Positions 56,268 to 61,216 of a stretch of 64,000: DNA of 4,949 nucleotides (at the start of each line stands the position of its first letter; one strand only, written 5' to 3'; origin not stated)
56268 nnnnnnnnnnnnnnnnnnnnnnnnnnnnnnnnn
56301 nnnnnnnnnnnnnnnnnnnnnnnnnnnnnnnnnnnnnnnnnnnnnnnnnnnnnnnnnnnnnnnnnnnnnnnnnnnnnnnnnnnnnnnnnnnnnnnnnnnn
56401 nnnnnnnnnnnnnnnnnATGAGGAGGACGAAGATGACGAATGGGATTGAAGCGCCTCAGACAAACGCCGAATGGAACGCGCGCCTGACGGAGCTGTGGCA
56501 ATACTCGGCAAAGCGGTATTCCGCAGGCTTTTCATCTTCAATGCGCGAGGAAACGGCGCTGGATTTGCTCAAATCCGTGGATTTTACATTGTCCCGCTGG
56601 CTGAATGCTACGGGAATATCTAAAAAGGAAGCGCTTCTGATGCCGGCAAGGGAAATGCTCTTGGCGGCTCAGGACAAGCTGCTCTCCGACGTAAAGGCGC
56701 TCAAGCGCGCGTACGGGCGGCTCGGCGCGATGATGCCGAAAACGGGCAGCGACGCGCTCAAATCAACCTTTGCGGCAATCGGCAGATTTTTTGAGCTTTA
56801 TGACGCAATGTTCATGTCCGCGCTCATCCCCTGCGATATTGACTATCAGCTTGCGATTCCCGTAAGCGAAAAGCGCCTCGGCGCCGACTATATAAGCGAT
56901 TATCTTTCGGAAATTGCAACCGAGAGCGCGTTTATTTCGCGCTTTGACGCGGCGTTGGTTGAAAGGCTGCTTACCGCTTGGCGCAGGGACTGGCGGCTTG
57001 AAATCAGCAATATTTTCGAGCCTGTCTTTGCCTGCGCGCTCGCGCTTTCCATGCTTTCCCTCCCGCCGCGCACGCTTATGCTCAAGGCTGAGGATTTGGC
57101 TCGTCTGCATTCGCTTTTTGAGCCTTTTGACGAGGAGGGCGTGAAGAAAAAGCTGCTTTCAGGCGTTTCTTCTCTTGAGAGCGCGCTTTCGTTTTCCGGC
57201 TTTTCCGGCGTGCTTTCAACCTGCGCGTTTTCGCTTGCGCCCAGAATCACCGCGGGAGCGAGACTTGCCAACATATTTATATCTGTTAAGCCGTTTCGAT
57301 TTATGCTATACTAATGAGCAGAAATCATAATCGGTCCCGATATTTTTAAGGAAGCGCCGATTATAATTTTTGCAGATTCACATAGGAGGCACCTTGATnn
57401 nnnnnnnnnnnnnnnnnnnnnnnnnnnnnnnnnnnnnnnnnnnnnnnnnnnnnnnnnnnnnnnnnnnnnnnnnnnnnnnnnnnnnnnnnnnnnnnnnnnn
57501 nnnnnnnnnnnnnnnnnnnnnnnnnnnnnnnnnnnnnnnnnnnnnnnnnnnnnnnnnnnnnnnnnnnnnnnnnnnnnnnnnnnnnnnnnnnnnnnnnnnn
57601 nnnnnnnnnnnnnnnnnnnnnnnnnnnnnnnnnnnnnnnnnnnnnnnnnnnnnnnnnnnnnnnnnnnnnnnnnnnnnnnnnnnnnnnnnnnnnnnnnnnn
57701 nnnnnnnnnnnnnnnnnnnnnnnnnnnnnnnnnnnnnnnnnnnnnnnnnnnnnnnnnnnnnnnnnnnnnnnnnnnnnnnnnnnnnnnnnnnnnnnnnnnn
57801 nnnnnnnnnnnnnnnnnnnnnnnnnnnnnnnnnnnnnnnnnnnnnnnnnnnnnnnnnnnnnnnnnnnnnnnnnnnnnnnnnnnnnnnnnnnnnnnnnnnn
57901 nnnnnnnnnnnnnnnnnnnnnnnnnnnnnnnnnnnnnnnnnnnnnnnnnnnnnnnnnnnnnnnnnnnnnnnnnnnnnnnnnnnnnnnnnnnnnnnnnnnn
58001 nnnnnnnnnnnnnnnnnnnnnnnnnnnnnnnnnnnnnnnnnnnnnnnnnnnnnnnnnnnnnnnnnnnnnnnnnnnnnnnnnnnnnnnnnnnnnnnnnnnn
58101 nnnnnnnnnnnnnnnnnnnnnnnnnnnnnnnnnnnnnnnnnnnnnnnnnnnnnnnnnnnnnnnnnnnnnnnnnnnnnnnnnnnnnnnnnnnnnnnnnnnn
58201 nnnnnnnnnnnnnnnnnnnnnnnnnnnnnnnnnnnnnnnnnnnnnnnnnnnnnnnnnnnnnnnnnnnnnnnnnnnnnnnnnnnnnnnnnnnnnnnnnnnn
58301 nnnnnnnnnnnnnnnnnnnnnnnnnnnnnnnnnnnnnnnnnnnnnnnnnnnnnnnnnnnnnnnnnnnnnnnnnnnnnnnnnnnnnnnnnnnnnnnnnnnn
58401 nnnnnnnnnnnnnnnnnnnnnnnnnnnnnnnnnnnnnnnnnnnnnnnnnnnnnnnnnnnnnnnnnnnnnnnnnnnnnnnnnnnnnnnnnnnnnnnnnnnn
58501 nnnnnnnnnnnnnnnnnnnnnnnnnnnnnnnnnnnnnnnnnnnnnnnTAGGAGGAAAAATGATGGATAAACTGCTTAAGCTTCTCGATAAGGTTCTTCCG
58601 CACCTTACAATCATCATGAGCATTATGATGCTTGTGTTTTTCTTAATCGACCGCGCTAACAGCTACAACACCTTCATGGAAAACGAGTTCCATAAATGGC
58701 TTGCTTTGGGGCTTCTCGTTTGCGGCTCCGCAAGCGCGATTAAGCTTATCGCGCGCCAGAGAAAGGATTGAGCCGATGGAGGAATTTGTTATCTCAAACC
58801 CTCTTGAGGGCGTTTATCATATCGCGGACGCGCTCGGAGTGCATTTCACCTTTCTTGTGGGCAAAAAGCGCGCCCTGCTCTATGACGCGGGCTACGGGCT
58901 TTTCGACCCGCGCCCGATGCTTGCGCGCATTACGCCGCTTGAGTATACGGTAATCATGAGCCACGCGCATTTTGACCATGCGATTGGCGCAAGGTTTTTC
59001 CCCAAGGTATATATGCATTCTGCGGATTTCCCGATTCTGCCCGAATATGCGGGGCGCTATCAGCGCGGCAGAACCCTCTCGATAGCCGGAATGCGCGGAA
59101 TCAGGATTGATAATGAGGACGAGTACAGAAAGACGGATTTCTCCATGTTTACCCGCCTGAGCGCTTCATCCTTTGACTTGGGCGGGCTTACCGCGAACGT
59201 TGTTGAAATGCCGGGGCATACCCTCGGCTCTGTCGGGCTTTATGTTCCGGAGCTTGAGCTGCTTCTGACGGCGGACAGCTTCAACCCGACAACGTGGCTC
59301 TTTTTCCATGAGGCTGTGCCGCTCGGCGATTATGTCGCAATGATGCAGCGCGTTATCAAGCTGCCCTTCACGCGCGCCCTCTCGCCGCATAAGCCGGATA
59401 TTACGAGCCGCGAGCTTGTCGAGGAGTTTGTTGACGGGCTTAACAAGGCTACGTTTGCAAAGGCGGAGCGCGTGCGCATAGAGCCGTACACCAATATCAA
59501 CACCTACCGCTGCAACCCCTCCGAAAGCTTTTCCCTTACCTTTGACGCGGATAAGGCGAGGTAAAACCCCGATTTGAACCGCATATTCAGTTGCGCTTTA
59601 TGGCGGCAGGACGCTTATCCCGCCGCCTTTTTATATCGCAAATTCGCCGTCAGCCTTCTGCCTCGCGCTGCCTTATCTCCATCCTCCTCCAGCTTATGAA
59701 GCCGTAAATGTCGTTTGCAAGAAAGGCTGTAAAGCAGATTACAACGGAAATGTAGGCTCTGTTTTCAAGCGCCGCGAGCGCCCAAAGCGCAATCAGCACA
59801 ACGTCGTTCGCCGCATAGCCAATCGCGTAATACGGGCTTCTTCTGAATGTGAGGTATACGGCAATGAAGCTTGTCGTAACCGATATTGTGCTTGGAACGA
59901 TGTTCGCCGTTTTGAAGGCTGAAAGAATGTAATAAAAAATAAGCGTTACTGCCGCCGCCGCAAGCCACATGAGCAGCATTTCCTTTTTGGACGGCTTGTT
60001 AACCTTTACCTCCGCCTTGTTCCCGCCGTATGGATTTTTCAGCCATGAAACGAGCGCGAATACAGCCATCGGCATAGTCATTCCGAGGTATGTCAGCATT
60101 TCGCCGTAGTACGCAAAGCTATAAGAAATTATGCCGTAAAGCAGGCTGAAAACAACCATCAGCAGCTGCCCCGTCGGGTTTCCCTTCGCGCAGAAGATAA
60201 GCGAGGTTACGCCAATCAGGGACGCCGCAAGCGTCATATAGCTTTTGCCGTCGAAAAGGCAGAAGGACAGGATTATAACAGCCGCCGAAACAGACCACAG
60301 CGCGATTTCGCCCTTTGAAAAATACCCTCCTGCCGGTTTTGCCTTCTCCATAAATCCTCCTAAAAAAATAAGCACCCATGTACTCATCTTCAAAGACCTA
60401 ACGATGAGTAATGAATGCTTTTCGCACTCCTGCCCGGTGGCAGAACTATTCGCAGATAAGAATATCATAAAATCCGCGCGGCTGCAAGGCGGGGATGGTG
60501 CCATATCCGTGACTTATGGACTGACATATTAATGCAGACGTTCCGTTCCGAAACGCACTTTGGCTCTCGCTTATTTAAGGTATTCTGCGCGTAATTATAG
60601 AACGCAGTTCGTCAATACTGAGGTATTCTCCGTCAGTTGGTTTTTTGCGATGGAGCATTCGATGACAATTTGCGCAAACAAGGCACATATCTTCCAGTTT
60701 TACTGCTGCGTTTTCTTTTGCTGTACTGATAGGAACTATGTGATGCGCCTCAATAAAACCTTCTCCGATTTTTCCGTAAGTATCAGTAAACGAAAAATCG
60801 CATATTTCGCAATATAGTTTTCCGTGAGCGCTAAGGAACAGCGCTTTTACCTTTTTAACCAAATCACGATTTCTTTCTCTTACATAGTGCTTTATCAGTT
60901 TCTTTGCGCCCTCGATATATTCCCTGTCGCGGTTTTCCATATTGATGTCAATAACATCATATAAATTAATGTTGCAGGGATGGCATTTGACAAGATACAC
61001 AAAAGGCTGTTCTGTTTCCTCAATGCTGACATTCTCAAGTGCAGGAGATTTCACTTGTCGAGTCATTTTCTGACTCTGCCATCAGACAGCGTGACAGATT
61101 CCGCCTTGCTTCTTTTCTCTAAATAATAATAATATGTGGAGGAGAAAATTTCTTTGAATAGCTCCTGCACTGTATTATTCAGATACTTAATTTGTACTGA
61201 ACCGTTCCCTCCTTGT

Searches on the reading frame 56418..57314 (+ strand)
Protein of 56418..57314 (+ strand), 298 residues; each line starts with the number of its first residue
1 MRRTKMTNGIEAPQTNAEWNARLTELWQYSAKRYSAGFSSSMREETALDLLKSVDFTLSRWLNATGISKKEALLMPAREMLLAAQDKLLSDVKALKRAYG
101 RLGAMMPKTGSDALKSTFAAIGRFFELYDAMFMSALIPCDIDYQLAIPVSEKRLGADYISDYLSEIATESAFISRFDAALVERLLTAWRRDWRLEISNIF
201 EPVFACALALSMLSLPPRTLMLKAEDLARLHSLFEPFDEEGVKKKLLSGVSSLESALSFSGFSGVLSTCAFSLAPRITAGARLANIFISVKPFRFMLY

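Call 49: search_protein_families(library=pfam, proteins=[window:56418-57314:+], max_evalue=0.001)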
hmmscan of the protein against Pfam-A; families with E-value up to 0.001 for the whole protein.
window:56418-57314:+ (298 aa): 1 family
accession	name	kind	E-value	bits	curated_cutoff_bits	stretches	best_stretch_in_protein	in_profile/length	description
PF19677.4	DUF6179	-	3.6e-44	151.4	25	1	28-282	3-262/272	Family of unknown function (DUF6179)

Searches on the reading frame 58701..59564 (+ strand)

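Call 49: search_protein_families(library=pfam, proteins=[window:58701-59564:+], max_evalue=0.001)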
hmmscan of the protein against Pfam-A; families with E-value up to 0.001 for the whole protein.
window:58701-59564:+ (287 aa): 1 family
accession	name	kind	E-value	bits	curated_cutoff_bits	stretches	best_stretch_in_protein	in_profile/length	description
PF00753.33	Lactamase_B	-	6.5e-11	43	22.7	1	46-204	5-161/196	Metallo-beta-lactamase superfamily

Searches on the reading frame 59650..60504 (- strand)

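Call 49: search_protein_families(library=pfam, proteins=[window:59650-60504:-], max_evalue=0.001)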
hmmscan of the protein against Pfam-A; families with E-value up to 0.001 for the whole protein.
window:59650-60504:- (284 aa): 1 family
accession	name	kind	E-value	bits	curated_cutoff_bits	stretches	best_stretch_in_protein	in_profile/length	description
PF04973.17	NMN_transporter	-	1.9e-33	116.3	27.3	1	88-274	1-175/175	Nicotinamide mononucleotide transporter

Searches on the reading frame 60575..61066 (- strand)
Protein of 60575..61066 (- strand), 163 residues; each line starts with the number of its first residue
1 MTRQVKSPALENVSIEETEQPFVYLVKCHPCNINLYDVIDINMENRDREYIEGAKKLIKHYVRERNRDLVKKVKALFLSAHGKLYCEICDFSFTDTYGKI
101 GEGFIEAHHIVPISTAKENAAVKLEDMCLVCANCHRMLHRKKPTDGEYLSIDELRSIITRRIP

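Call 49: search_protein_families(library=pfam, proteins=[window:60575-61066:-], max_evalue=0.001)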
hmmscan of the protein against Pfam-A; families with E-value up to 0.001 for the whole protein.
window:60575-61066:- (163 aa): 1 family
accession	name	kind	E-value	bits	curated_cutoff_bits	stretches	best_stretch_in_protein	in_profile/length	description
PF01844.29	HNH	-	6.3e-07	29.9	21.4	1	86-141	1-47/47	HNH endonuclease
